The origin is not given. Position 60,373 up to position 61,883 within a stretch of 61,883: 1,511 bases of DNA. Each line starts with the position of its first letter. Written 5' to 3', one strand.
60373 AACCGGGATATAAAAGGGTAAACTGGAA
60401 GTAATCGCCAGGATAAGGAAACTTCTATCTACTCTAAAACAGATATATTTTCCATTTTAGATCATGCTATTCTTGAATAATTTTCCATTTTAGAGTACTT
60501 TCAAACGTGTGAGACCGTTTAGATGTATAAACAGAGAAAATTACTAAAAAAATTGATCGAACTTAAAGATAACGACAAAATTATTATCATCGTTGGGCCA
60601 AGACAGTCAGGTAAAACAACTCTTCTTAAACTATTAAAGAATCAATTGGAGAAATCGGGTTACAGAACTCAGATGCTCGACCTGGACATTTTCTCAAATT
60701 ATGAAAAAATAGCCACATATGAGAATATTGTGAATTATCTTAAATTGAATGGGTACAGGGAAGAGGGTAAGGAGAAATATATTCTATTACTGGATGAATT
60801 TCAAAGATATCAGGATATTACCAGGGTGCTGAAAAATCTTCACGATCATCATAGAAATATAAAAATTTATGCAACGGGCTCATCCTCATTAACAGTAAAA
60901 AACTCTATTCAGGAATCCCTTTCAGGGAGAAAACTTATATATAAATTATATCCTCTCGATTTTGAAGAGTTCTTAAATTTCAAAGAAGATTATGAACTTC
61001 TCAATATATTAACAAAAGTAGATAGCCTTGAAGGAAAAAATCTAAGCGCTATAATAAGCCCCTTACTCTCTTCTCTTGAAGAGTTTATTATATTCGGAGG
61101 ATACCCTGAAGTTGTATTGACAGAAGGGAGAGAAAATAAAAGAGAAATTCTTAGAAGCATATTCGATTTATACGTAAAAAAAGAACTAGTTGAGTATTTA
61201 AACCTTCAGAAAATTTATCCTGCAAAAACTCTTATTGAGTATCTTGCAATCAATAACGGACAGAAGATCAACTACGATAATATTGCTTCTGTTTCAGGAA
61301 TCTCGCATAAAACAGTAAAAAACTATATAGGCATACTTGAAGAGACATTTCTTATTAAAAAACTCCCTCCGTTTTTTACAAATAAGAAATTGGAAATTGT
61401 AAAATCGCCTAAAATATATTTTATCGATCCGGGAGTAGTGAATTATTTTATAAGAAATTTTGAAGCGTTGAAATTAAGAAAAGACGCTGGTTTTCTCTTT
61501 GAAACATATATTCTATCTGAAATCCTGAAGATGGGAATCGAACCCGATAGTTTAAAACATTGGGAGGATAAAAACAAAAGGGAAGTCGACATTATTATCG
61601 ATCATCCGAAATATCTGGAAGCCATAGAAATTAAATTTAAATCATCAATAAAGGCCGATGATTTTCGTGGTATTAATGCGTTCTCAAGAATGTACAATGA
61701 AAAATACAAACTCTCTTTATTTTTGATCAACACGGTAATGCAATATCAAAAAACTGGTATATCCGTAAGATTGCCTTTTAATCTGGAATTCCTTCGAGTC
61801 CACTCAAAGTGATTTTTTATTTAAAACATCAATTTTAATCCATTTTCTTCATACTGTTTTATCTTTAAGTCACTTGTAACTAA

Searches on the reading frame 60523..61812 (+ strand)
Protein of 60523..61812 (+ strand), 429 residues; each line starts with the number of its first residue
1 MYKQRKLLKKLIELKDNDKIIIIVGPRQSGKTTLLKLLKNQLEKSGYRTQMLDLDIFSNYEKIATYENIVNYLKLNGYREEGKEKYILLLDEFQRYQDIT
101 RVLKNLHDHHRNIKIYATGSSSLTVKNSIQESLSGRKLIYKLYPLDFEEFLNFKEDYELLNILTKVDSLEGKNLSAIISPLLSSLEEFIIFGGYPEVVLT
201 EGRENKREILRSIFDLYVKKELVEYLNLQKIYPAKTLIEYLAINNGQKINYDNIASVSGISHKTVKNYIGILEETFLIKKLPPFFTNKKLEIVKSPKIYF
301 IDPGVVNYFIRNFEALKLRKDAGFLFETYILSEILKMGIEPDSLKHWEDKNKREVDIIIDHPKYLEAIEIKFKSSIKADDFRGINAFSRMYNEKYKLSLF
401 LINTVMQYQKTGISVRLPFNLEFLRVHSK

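Call 56: search_protein_families(library=pfam, proteins=[window:60523-61812:+], max_evalue=0.001)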
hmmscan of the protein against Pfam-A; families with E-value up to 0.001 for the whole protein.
window:60523-61812:+ (429 aa): 10 families
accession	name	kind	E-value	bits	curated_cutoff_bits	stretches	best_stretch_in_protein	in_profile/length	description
PF13635.12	DUF4143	-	9.3e-35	120.2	28.1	1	221-372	3-159/160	Domain of unknown function (DUF4143)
PF13173.12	AAA_14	-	3e-30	105.3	27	1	18-151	2-129/129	AAA domain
PF01637.24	ATPase_2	-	7.6e-08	32.9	33.2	0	15-48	17-50/225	ATPase domain predominantly from Archaea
PF13401.12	AAA_22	-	8.4e-06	26.6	27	1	17-89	4-65/130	AAA domain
PF20720.3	nSTAND3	-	9.6e-05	22.6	27.2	1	4-63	3-60/155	Novel STAND NTPase 3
PF24389.1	ORC-CDC6-like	-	0.00046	19.5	27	1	16-131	30-143/571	ORC-CDC6-like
PF16575.11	CLP1_P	-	0.00049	20.4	26.6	0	25-56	1-32/188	mRNA cleavage and polyadenylation factor CLP1 P-loop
PF09439.16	SRPRB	-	0.00058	19.7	25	0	17-50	2-35/178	Signal recognition particle receptor beta subunit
PF13191.12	AAA_16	-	0.00071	20.5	32.6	0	6-47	10-54/167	AAA ATPase domain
PF13604.12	AAA_30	-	0.00074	19.7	27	0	4-51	6-51/191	AAA domain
